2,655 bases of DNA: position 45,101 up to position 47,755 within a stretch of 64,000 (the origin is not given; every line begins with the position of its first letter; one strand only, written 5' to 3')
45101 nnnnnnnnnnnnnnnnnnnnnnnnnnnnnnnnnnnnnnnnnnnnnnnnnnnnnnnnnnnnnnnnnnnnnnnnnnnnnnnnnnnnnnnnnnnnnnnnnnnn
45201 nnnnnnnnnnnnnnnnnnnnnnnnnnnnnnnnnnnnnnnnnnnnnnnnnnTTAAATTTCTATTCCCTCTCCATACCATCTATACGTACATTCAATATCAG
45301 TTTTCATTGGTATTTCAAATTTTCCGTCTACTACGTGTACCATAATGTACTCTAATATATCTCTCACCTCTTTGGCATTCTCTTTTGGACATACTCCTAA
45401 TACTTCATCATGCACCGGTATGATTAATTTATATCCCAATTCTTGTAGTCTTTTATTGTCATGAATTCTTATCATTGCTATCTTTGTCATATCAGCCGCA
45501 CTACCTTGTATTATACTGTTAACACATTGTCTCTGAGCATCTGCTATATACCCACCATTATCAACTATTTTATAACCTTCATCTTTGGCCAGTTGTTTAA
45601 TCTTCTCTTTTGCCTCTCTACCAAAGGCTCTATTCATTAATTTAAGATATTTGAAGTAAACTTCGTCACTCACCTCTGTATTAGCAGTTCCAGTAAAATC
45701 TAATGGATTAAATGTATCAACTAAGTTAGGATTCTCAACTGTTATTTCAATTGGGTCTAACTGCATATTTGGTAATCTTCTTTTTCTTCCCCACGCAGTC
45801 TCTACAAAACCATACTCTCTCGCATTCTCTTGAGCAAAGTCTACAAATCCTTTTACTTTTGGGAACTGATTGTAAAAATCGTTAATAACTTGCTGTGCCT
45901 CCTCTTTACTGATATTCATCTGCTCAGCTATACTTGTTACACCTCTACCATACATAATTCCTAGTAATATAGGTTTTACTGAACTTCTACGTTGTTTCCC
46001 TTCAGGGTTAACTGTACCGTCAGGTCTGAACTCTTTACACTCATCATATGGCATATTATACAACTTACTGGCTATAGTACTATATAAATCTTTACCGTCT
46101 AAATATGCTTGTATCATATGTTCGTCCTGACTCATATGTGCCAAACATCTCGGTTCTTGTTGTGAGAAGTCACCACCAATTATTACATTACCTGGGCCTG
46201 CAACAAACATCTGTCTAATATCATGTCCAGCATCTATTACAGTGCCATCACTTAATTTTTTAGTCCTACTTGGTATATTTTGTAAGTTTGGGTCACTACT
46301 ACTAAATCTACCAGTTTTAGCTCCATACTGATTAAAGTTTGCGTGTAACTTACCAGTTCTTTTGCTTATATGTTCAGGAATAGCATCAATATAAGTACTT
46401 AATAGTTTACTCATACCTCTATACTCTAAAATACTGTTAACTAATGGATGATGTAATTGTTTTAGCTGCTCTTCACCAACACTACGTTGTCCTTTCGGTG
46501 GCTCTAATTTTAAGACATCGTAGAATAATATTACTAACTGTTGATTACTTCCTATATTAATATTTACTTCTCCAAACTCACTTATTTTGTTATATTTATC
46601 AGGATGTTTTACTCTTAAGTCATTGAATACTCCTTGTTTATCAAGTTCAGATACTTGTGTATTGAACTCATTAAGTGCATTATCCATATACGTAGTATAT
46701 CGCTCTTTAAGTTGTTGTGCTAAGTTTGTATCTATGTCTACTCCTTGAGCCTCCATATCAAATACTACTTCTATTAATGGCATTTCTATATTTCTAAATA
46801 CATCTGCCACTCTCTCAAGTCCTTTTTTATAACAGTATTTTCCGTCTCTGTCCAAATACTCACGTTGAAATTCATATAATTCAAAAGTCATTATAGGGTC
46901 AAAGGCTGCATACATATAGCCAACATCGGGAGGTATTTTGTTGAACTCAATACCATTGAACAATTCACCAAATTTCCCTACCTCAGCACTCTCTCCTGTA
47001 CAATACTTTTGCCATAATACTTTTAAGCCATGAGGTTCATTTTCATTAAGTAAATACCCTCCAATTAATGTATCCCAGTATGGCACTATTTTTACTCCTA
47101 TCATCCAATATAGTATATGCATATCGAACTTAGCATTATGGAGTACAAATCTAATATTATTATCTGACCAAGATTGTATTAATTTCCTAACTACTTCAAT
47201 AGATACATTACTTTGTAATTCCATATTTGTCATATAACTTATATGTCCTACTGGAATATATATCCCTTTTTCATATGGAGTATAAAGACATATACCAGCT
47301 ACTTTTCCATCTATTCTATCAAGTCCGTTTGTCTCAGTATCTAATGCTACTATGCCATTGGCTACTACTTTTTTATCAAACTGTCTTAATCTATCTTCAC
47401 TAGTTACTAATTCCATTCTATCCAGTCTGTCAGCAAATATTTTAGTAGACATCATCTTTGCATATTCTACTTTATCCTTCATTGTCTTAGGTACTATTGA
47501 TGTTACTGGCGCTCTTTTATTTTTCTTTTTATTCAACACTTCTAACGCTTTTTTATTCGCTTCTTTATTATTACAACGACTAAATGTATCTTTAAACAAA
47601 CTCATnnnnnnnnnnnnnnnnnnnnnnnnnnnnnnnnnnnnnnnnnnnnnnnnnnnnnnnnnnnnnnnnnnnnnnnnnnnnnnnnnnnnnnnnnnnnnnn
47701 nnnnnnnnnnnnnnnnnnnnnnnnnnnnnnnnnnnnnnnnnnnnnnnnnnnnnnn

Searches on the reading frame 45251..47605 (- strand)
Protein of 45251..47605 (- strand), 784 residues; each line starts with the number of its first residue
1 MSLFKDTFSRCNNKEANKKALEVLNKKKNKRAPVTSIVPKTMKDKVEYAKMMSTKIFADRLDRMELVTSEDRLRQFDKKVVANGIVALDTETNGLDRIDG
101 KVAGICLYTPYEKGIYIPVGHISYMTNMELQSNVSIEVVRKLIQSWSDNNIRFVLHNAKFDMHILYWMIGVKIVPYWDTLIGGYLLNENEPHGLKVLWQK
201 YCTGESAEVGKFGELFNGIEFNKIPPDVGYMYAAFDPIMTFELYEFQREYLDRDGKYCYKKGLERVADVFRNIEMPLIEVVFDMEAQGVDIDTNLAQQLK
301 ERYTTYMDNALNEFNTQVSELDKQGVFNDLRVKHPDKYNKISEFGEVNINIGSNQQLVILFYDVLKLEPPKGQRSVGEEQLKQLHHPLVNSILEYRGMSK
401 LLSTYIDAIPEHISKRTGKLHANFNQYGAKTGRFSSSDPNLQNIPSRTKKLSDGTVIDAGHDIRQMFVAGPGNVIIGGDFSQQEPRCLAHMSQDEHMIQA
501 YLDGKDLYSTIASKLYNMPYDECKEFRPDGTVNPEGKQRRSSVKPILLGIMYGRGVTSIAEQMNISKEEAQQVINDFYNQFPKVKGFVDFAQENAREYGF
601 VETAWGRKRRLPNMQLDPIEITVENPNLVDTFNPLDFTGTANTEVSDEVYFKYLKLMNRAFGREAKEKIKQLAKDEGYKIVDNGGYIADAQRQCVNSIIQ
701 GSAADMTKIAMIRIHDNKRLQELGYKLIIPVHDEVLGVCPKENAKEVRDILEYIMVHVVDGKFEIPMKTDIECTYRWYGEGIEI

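Call 53: search_dna_similar(query=window:45251-47605:-, collection=phages, mode=protein, max_rows=15)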
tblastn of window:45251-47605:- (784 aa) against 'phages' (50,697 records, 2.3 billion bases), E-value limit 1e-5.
The search stops at 5000 records and this limit was reached: more records match than are counted here, and every count below describes the 5000 best-scoring records only.
Records with a match: at least 5000; places in all: 5003; records where one place covers at least 80% of the query: 216.
Best place of each record, by identity: <60% 5000.
By first word of the organism name: Mycobacterium 997; Vibrio 586; Staphylococcus 368; Pseudomonas 350; Salmonella 334; Microbacterium 316; Bacillus 261; Escherichia 215; Acinetobacter 156; Enterococcus 147; and 113 more.
By host as written in the record: Mycobacterium smegmatis mc2 155 689; - 680; Mycobacterium smegmatis mc#155 147; Microbacterium foliorum NRRL B-24224 137; Microbacterium foliorum NRRL B-24224 SEA 133; Staphylococcus aureus 121; Pseudomonas aeruginosa 117; Escherichia coli 70; and 873 more.
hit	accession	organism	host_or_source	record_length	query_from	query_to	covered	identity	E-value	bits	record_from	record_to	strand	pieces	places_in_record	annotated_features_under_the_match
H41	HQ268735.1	Streptococcus phage Dp-1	Streptococcus pneumoniae strain R6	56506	14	784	98%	47.1%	0e+0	714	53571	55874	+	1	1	DNA polymerase I | hypothetical protein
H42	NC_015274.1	Streptococcus phage Dp-1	Streptococcus pneumoniae strain R6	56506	14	784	98%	47.1%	0e+0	714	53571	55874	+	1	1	DNA polymerase | hypothetical protein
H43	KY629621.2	Streptococcus virus MS1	Streptococcus pneumoniae R6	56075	14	784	98%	46.2%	0e+0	695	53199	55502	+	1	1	DNA polymerase I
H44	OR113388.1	Clostridium phage vB_CtyS-FA88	Clostridium sp.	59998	46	784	94%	47.2%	0e+0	665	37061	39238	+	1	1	putative DNA polymerase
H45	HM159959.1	Clostridium phage phiCTP1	-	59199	61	784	92%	47.8%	0e+0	668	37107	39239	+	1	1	putative DNA polymerase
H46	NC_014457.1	Clostridium phage phiCTP1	-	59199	61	784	92%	47.8%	0e+0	668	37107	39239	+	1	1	DNA polymerase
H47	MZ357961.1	Bacillus phage Flasso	Bacillus cereus MCR1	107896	2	782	100%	42.1%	0e+0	616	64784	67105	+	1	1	DNA polymerase I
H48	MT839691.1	Bacteriophage sp.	human fecal samples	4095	93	778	86%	38.1%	1e-78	462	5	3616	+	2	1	record has no annotation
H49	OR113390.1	Clostridium phage vB_CtyS-FA70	Clostridium sp.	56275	54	784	93%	32.9%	8e-43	314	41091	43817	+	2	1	putative DNA polymerase | hypothetical protein | putative DNA endonuclease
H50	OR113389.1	Clostridium phage vB_CtyS-FA67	Clostridium sp.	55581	54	784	93%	32.9%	9e-43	314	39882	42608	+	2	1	putative DNA polymerase | hypothetical protein | putative DNA endonuclease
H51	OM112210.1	Bacillus phage PK2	Bacillus sp. (in: Bacteria)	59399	55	784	93%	31.5%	7e-81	289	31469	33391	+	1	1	DNA polymerase I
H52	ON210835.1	Bacillus phage 268TH002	Bacillus subtilis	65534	62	784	82%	35.5%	6e-79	350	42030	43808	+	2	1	61: DNA polymerase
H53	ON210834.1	Bacillus phage 268TH007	Bacillus subtilis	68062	62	784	82%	35.5%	6e-79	350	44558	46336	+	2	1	65: DNA polymerase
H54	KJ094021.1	Listeria phage LP-114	Listeria monocytogenes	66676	7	777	98%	29.7%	8e-34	274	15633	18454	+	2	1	DNA polymerase I | HNH homing endonuclease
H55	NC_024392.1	Listeria phage LP-114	Listeria monocytogenes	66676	7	777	98%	29.7%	8e-34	274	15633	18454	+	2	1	DNA polymerase | HNH homing endonuclease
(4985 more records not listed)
